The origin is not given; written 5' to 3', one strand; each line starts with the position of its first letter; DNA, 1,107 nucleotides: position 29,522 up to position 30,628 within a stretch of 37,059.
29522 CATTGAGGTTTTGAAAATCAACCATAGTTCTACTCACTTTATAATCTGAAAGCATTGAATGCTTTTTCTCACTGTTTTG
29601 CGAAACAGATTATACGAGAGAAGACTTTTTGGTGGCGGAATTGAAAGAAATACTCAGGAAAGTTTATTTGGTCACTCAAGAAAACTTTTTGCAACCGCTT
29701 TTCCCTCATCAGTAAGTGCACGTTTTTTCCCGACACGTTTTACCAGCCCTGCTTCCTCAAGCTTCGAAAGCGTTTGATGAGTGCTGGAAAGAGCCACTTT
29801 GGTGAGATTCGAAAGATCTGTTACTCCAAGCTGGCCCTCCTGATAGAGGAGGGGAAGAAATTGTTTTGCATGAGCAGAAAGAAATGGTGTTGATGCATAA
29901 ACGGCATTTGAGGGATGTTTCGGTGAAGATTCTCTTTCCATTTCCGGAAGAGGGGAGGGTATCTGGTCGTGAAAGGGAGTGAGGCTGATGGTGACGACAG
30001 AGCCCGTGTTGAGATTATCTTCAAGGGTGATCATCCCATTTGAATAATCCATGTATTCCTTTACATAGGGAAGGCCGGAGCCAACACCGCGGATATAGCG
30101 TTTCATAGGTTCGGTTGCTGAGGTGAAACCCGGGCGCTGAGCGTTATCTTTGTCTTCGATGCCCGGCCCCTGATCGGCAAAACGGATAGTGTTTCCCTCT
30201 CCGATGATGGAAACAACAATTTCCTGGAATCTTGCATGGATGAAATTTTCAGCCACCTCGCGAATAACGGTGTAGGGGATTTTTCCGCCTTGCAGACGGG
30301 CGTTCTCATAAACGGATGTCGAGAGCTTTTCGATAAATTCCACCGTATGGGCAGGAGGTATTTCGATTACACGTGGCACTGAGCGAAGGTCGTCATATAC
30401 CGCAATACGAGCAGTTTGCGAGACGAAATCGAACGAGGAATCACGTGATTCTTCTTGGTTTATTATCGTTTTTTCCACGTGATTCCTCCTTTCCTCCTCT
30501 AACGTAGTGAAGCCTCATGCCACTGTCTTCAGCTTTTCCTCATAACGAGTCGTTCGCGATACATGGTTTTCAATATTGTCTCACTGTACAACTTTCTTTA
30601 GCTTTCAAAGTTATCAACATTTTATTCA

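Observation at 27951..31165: dnaA is inverted relative to dnaN and separated from oriC by an extra gene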

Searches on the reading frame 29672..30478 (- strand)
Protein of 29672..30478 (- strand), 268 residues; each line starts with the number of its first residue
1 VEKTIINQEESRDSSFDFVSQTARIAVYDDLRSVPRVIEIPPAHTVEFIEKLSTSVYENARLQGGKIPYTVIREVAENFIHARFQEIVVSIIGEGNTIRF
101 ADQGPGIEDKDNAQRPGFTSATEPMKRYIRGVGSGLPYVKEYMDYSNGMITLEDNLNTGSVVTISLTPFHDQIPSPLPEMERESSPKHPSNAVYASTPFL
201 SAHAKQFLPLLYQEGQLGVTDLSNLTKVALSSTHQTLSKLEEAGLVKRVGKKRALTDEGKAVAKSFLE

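Call 5: search_protein_families(library=pfam, proteins=[window:29672-30478:-])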
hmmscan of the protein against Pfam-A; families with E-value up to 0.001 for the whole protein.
window:29672-30478:- (268 aa): 5 families
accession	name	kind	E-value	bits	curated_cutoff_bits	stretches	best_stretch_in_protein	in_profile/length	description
PF02518.31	HATPase_c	-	5e-08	33.8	26.4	1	69-166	7-107/111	Histidine kinase-, DNA gyrase B-, and HSP90-like ATPase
PF09339.16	HTH_IclR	-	1.9e-05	24.8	22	1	213-249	14-51/52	IclR helix-turn-helix domain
PF25213.1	HVO_A0261_N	-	3.8e-05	23.9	35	1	214-266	22-74/86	HVO_A0261 N-terminal domain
PF01047.28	MarR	-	0.00037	20.8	24.6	1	209-249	10-50/59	MarR family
PF01325.25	Fe_dep_repress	-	0.00094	19.8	26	0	217-252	23-58/60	Iron dependent repressor, N-terminal DNA binding domain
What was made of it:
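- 29672..30478 (-): ghkl: a 268-aa GHKL-type ATP-binding domain fused to a C-terminal winged helix-turn-helix. It is the obligate upstream neighbour of dnaA in this class. Pfam HATPase_c plus HTH_IclR/MarR (call 5).
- Checked: 268-aa ORF, 29672-30478 (-): HATPase_c over residues 69-166 (33.8 bits, cutoff 26.4), plus an IclR/MarR-type wHTH over residues 209-250 (call 5).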

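Call 6: search_protein_families(library=ncbifam, proteins=[window:29672-30478:-])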
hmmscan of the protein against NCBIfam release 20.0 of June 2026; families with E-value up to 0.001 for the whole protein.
window:29672-30478:- (268 aa): 7 families
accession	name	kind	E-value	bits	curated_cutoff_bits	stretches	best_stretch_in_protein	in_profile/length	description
NF047874.1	MASE3_PAS_HK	subfamily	1.5e-05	24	560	1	86-167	540-624/655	MASE3 domain-containing sensor histidine kinase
TIGR01925.2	spIIAB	equivalog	0.00039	20.3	135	1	86-163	63-131/137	anti-sigma F factor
TIGR01884.1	cas_HTH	subfamily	0.00042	19.7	60.2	1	201-253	141-193/202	CRISPR-associated CARF protein Csa3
NF007004.0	PRK09467.1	equivalog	0.00052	19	415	1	76-167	343-435/440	two-component system sensor histidine kinase EnvZ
NF011627.0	PRK15053.1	equivalog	0.00072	18.3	656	1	86-166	459-537/552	sensor histidine kinase DpiB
NF033788.1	HTH_metalloreg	subfamily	0.00081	19.2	55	0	208-248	17-57/77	metalloregulator ArsR/SmtB family transcription factor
TIGR00585.2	mutl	equivalog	0.001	18.1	180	0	68-112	21-66/555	DNA mismatch repair endonuclease MutL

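Call 9: find_homologous_proteins(query=window:29672-30478:-)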
Query window:29672-30478:- (268 aa): 4064 proteins with E <= 0.001 among 4550 candidates; the best 120 are listed.
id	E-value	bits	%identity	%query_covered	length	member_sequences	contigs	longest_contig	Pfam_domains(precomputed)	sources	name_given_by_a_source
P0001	3.7e-171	585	100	100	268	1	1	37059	PF02518.32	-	-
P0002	1.1e-124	433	80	93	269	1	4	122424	PF01047.29,PF13412.13,PF01978.26,PF02518.32,PF09339.17,PF25213.2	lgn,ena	-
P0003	7.4e-89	316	62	94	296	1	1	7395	PF02518.32,PF09339.17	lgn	-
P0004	7.4e-89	316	62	94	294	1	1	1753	PF02518.32,PF09339.17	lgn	-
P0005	1.6e-88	315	63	94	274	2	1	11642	PF01978.26,PF01022.27,PF02518.32,PF09339.17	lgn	-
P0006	1.7e-88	314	61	95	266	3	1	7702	PF01978.26,PF01022.27,PF02518.32,PF09339.17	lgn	-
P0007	3.5e-88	313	60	99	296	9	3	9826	PF02518.32,PF09339.17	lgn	-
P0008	6.9e-88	313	59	93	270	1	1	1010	PF01978.26,PF02518.32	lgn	-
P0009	2.1e-87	311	59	94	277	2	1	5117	PF01978.26,PF02518.32,PF09339.17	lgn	-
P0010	2.6e-87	311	61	94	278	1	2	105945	PF01978.26,PF01022.27,PF02518.32,PF09339.17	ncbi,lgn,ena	-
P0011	2.8e-87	311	59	97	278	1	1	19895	PF01978.26,PF01022.27,PF02518.32,PF09339.17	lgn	-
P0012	3.9e-87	310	59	94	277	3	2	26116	PF01978.26,PF02518.32,PF09339.17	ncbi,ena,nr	ncbi:MAG: ATP-binding protein [Eggerthellaceae bacterium]|nr:ATP-binding protein [Eggerthellaceae ba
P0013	9.9e-87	309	59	94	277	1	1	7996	PF02518.32,PF09339.17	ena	-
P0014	1.0e-86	309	59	94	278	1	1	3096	PF01978.26,PF02518.32,PF09339.17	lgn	-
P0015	1.0e-86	309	59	94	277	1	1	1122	PF02518.32,PF09339.17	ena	-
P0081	4.3e-83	297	60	95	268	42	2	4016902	PF02518.32,PF09339.17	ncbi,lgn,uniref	ncbi:ATP-binding protein [Raoultibacter timonensis]|uniref:ATP-binding protein n=1 Tax=Raoultibacter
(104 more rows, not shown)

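Call 10: find_encoding_contigs(protein=P0081, flank=8000, max_places=3)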
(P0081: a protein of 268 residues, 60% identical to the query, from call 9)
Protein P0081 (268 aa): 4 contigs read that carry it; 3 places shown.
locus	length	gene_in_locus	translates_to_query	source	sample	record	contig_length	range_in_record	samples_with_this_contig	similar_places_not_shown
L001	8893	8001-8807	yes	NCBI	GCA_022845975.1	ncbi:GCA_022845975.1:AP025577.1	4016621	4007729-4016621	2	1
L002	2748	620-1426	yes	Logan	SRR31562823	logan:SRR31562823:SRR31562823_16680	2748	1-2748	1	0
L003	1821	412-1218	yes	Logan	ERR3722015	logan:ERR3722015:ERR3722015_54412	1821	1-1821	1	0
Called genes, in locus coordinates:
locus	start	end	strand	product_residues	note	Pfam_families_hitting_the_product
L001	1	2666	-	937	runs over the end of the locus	PF00521:DNA_topoisoIV, PF03989:DNA_gyraseA_C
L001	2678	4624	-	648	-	PF02518:HATPase_c, PF00204:DNA_gyraseB, PF01751:Toprim, PF00986:DNA_gyraseB_C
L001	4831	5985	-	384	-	PF02463:SMC_N, PF13175:AAA_15 (weak)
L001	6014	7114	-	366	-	PF00712:DNA_pol3_beta, PF02767:DNA_pol3_beta_2, PF00712:DNA_pol3_beta (weak), PF02767:DNA_pol3_beta_2, PF02768:DNA_pol3_beta_3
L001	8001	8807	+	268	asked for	PF02518:HATPase_c, PF09339:HTH_IclR (weak)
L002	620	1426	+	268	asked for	PF02518:HATPase_c, PF09339:HTH_IclR (weak)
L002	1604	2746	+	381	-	?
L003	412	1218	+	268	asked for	PF02518:HATPase_c, PF09339:HTH_IclR (weak)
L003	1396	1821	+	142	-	?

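Call 11: find_encoding_contigs(protein=P0002, flank=8000, max_places=3)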
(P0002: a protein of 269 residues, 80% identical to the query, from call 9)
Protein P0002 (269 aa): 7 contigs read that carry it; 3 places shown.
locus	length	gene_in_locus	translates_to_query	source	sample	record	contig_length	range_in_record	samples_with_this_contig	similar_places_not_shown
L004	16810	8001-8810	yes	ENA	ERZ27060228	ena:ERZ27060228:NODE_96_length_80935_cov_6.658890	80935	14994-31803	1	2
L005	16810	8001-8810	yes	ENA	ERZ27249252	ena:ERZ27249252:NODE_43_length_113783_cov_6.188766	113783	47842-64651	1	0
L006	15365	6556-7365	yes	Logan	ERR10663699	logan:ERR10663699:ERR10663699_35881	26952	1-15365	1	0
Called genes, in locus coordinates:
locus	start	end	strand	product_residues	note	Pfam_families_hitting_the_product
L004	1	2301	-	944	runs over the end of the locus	PF00521:DNA_topoisoIV, PF03989:DNA_gyraseA_C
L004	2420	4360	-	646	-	PF02518:HATPase_c, PF00204:DNA_gyraseB, PF01751:Toprim, PF00986:DNA_gyraseB_C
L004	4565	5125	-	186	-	-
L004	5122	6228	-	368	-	PF02463:SMC_N, PF13476:AAA_23 (faint), PF13304:AAA_21 (faint)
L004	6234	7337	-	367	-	PF00712:DNA_pol3_beta, PF02767:DNA_pol3_beta_2, PF02768:DNA_pol3_beta_3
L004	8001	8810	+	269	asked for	PF02518:HATPase_c, PF25213:HVO_A0261_N (weak), PF01047:MarR (weak), PF13412:HTH_24 (weak), PF01978:TrmB (faint), PF09339:HTH_IclR (weak)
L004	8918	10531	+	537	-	PF11638:DnaA_N (weak), PF00308:Bac_DnaA, PF00004:AAA (weak), PF08299:Bac_DnaA_C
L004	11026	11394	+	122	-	PF00825:Ribonuclease_P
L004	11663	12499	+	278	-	PF02096:60KD_IMP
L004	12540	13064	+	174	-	PF13083:KH_KhpA-B, PF01424:R3H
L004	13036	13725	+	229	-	PF02527:GidB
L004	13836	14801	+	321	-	PF00142:Fer4_NifH, PF06564:CBP_BcsQ, PF09140:MipZ (weak), PF10609:ParA, PF13614:AAA_31, PF01656:CbiA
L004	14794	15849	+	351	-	PF02195:ParB_N, PF17762:HTH_ParB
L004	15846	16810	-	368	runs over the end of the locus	PF21016:RlmN_N, PF04055:Radical_SAM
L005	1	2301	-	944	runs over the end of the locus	PF00521:DNA_topoisoIV, PF03989:DNA_gyraseA_C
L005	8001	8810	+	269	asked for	PF02518:HATPase_c, PF25213:HVO_A0261_N (weak), PF01047:MarR (weak), PF13412:HTH_24 (weak), PF01978:TrmB (faint), PF09339:HTH_IclR (weak)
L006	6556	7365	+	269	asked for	PF02518:HATPase_c, PF25213:HVO_A0261_N (weak), PF01047:MarR (weak), PF13412:HTH_24 (weak), PF01978:TrmB (faint), PF09339:HTH_IclR (weak)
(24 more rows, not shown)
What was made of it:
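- The same layout occurs in three independent contigs of the nearest relative (call 11).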

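Call 15: find_related_loci(query=A1, collection=genome_contigs, flank=6000)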
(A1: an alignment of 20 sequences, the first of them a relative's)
Query A1 (268 aa) in genome_contigs; peptide patterns used: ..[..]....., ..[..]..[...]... (x = any residue, [..] = any of these).
508 stretches matched a pattern; 238 encode a relative of the query (tblastn E <= 1e-3); the best 80 are kept; 80 distinct loci.
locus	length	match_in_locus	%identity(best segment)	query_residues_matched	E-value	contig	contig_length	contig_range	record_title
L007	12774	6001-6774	61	15-266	6e-94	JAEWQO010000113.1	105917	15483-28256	MAG: Actinomycetes bacterium isolate OH_SBrB_24 k127_945579, whole genome shotgun sequence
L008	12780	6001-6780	62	15-266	6e-94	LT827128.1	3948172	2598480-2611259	Gordonibacter sp. Marseille-P2775 genome assembly, chromosome: contig00001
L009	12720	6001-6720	61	13-265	6e-94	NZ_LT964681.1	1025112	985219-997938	Raoultibacter timonensis strain Marseille-P3277, whole genome shotgun sequence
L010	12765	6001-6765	58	16-266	4e-93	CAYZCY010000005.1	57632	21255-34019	MAG TPA_asm: uncultured Eggerthellaceae bacterium isolate SRP315200_co1_219 genome assembly, contig: NODE_463_length_576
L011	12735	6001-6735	62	16-266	6e-93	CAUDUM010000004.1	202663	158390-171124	MAG TPA_asm: uncultured Eggerthellaceae bacterium isolate SRR18940297_bin.29_MetaWRAP_v1.3_MAG genome assembly, contig:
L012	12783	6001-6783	61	15-266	2e-92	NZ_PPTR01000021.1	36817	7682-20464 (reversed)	Gordonibacter sp. 28C NODE_21, whole genome shotgun sequence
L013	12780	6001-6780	57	8-266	7e-92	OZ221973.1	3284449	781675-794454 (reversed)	Adlercreutzia sp. Marseille-QA1605 genome assembly, chromosome: contig00001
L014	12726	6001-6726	61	16-266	1e-91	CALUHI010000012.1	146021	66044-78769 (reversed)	MAG: uncultured Eggerthellaceae bacterium isolate E40__bin23 genome assembly, contig: E40__k127_1752512, whole genome sh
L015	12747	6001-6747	61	14-266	1e-91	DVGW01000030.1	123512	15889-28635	MAG TPA_asm: Candidatus Aphodovivens avicola isolate ChiGjej6B6-21069 ChiGjej6B6M5__C210889_L123512_SRR6323492, whole ge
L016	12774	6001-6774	59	15-266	1e-90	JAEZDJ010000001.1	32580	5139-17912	MAG: Actinomycetes bacterium isolate OH_CBrB_283 k127_175215, whole genome shotgun sequence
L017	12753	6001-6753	59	9-266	1e-90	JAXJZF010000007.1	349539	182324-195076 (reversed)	MAG: Eggerthellaceae bacterium isolate DOME_MAG_8296 8296_D0102_k141_104336, whole genome shotgun sequence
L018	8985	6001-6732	62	16-266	2e-93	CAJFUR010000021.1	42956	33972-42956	uncultured Eggerthellaceae bacterium isolate Coassembly_mag_450 genome assembly, contig: MAGpy_11413_min2k_bin_450_fak87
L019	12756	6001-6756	56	6-266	2e-89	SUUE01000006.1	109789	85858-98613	MAG: Coriobacteriaceae bacterium isolate SIG38 NODE_317_length_109789_cov_112.074787, whole genome shotgun sequence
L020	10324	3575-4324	59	13-266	3e-89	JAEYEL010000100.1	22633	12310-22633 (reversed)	MAG: Actinomycetes bacterium isolate OH_HFB_206 k127_500928, whole genome shotgun sequence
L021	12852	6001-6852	57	7-266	3e-89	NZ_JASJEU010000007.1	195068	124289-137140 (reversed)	Gordonibacter faecis strain KGMB12511 contig00007, whole genome shotgun sequence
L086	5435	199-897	54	22-267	4e-79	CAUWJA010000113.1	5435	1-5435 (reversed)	MAG: uncultured Eggerthellaceae bacterium isolate SRS10476997__bin75 genome assembly, contig: SRS10476997_NODE_16136_len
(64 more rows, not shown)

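Call 29: search_solved_structures(query=A1, max_evalue=1, show_alignments=2)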
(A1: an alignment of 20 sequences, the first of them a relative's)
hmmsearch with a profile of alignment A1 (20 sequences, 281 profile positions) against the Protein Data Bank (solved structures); distinct sequences matched with E-value up to 1: 72 (the best 60 are shown).
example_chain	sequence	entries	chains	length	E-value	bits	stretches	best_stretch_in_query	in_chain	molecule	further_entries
1ri7_A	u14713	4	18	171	8e-06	28.7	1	200-262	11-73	Putative transcriptional regulator | Putative HTH-type transcriptional regulator PH1519 | Uncharacterized HTH-type transcriptional regulator PH1519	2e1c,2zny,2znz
2cyy_A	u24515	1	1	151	4.5e-05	26.3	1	213-262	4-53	Putative HTH-type transcriptional regulator PH1519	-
2ia0_A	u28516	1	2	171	0.00012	24.9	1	208-262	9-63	Putative HTH-type transcriptional regulator PF0864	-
3d36_A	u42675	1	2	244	0.00056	22.7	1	95-183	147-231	Sporulation kinase B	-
2lvs_A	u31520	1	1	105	0.00059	22.6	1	222-272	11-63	Putative uncharacterized protein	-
3cuo_A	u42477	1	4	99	0.0012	21.6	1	203-277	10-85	Uncharacterized HTH-type transcriptional regulator ygaV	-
2rdp_A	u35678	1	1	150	0.0013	21.5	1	203-264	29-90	putative transcriptional regulator MarR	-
5x9y_C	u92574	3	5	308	0.0031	20.2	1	76-135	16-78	DNA mismatch repair protein MutL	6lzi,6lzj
6lzk_A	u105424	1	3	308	0.0031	20.2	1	76-135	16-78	DNA mismatch repair protein MutL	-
2b0l_A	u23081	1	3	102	0.004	19.9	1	192-266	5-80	GTP-sensing transcriptional pleiotropic repressor codY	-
7dvn_A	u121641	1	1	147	0.0083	18.8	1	211-279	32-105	MarR family transcriptional regulator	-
3i4p_A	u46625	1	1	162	0.0083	18.8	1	218-264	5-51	Transcriptional regulator, AsnC family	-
6w11_B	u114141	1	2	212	0.0088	18.7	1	204-278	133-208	CRISPR locus-related putative DNA-binding protein Csa3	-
2wte_A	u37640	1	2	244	0.011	18.4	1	204-278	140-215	CSA3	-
1uly_A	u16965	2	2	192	0.011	18.4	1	207-262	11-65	hypothetical protein PH1932 | hypothetical transcription regulator protein, PH1932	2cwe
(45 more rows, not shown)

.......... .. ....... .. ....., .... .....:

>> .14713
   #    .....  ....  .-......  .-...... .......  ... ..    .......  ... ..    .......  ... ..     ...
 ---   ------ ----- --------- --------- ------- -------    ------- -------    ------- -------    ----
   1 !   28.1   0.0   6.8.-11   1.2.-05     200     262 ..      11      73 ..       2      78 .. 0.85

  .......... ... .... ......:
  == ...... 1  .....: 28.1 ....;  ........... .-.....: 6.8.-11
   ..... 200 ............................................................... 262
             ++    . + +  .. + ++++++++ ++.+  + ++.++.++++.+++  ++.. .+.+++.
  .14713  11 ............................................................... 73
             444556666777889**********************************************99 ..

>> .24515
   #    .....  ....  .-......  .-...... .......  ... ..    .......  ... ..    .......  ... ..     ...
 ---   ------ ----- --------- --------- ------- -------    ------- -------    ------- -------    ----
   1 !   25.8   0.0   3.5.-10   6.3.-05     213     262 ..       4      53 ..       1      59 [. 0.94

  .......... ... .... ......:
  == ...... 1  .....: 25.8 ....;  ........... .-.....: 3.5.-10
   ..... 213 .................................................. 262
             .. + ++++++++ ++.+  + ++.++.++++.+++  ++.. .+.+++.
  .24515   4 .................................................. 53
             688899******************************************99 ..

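Call 32: predict_structure(alignment_id=A1)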
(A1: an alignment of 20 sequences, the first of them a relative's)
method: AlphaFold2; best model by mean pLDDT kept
length: 268 residues; sequences in the alignment: 20
mean_pLDDT: 72.0   pTM: 0.51
mean pLDDT of the five models: 72.0, 67.9, 67.2, 67.1, 66.8
residues with pLDDT >= 90: 81; 70-90: 79; 50-70: 39; < 50: 69
segments of 3 or more residues with pLDDT < 50: 1-13, 105-135, 172-194
pLDDT, mean of each block of 10 residues (from residue 1): 38 63 82 82 89 94 89 80 74 84 54 36 38 49 66 58 70 45 42 57 93 96 95 93 95 96 89
secondary structure, 60 per line:
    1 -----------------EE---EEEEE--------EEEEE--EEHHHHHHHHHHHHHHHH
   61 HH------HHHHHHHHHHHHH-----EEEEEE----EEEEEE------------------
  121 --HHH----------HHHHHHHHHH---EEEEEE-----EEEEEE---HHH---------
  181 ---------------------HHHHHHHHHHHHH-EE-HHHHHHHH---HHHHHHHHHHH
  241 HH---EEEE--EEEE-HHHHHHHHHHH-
elements in order: E23-27 E36-40 H45-62 H69-81 E87-92 E97-102 H136-145 E149-154 E160-165 H202-214 H219-226 H230-242 E246-249 E252-255 H257-267
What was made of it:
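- On Two-component sensor histidine kinase: Only about 65 residues precede the GHKL core, and they are modelled as two beta-strands and one helix (call 32).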

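Call 37: fold_search(model_id=the predicted structure, library=pdb)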
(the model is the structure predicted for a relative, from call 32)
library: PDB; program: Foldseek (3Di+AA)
matches with E <= 10: 1689; with E <= 0.001: 18
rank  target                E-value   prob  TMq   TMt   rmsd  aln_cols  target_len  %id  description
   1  3lmm_D                1.0e-05  1.00  0.41  0.21  12.6       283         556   15  Crystal Structure of the DIP2311 protein from Corynebacterium diphtheriae, Northeast Structural Genomics Consortium Ta (released 2010-02-16)
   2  3lmm_B                2.1e-05  1.00  0.40  0.21  11.5       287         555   14  Crystal Structure of the DIP2311 protein from Corynebacterium diphtheriae, Northeast Structural Genomics Consortium Ta (released 2010-02-16)
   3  4kp4_A                4.4e-05  1.00  0.28  0.34   7.9       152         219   23  Deciphering cis-trans directionality and visualizing autophosphorylation in histidine kinases. (released 2014-02-12)
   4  1i5d                  1.8e-04  1.00  0.24  0.31   9.5       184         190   16  STRUCTURE OF CHEA DOMAIN P4 IN COMPLEX WITH TNP-ATP (released 2001-08-26)
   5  5uht_A                1.9e-04  1.00  0.27  0.29   9.0       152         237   18  Structure of the Thermotoga maritima HK853-BeF3-RR468 complex at pH 5.0 (released 2017-12-27)
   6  4jav_A                2.1e-04  1.00  0.25  0.27  10.2       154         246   19  Structural basis of a rationally rewired protein-protein interface (HK853wt and RR468mutant V13P, L14I, I17M and N21V) (released 2013-09-04)
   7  4jau                  2.5e-04  1.00  0.23  0.26   9.8       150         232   19  Structural basis of a rationally rewired protein-protein interface (HK853mutant A268V, A271G, T275M, V294T and D297E) (released 2013-09-04)
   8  3dge_A                3.0e-04  1.00  0.27  0.30   9.8       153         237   20  Structure of a histidine kinase-response regulator complex reveals insights into Two-component signaling and a novel c (released 2009-07-07)
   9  8pf2_B                3.3e-04  1.00  0.23  0.33  10.2       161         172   18  Structure of the Histidine Kinase CheA ATP-Binding domain in complex with compound ODDHK16 (released 2024-06-26)
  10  6azr_A                3.7e-04  1.00  0.27  0.30   9.2       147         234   20  Crystal structure of the T264A HK853cp-BeF3-RR468 complex (released 2017-12-27)
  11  8p3n_A                4.0e-04  1.00  0.23  0.32  10.1       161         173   18  Structure of the Histidine Kinase CheA ATP-Binding domain in complex with compound ODDHK8 (released 2024-06-12)
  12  4mp7                  4.7e-04  1.00  0.27  0.20   7.7       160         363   16  Crystal structure of pyruvate dehydrogenase kinase isoform 2 in complex with inhibitor PA7 (released 2014-01-01)
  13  1i5b_B                5.3e-04  1.00  0.25  0.34  10.1       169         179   18  STRUCTURE OF CHEA DOMAIN P4 IN COMPLEX WITH ADPNP AND MANGANESE (released 2001-08-26)
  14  4jas_A                6.3e-04  1.00  0.26  0.29   9.3       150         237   19  Structural basis of a rationally rewired protein-protein interface (HK853mutant A268V, A271G, T275M, V294T and D297E a (released 2013-09-04)
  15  8a52_A                6.7e-04  1.00  0.26  0.20   8.7       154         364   16  Crystal structure of a chimeric LOV-Histidine kinase SB2F1 (asymmetrical variant, trigonal form with long c-axis) (released 2023-12-27)
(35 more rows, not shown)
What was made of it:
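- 29672..30478 (-): AF2 model with Foldseek hits to 3LMM and histidine-kinase CA domains (calls 32, 37).
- On GHKL (Bergerat-fold) ATP-binding superfamily: The AF2 fold matches histidine-kinase, CheA and PDK ATP-binding domains (calls 32, 37).
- Closest known: DIP2311 of Corynebacterium diphtheriae. Same: 3LMM is the best structural match of the AF2 model (Foldseek E 1e-5) and covers both a GHKL-like domain and a wHTH (call 37).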

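Call 43: search_protein_representatives(alignment_id=A1)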
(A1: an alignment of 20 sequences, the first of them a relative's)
Query: 20 sequences, 281 profile positions. Proteins with E-value up to 0.001 (for the whole library): 1073; up to 1e-10: 508; up to 1e-30: 347. The best 150 are listed.
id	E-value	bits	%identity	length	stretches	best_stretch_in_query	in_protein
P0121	3.9e-126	436.6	-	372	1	1-280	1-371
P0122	1.9e-117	408.1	-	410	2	9-196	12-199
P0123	4.3e-115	400.4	-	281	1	14-281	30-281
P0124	1.5e-114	398.6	-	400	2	1-195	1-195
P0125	1.4e-112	392.1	-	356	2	15-218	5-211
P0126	2.0e-111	388.4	-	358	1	15-280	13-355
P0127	6.4e-111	386.7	-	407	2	10-189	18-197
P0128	2.9e-110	384.5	-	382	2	9-211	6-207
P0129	1.3e-109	382.4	-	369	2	13-182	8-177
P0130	5.8e-109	380.3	-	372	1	1-281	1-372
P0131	2.5e-108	378.2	-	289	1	13-281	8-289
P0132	3.6e-107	374.4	-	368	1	11-281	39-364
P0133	4.3e-107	374.1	-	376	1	13-281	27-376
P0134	5.5e-107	373.8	-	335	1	2-276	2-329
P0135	1.9e-106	372.0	-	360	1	5-280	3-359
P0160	1.9e-93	329.4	-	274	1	25-277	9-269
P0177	2.1e-85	303.0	-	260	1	24-279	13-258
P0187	4.7e-81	288.7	-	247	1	27-276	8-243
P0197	1.1e-75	271.1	-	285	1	27-277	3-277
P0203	1.8e-73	263.9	-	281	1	19-276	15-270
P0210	1.0e-70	254.8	-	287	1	28-276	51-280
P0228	9.1e-67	241.8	-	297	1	31-276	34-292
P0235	2.2e-65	237.3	-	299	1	30-276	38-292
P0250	1.2e-63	231.6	-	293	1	31-276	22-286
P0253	1.4e-63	231.4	-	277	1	27-278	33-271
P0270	2.3e-62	227.4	-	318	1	29-280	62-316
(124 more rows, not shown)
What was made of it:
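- The family has 347 representatives at E<1e-30 (call 43).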
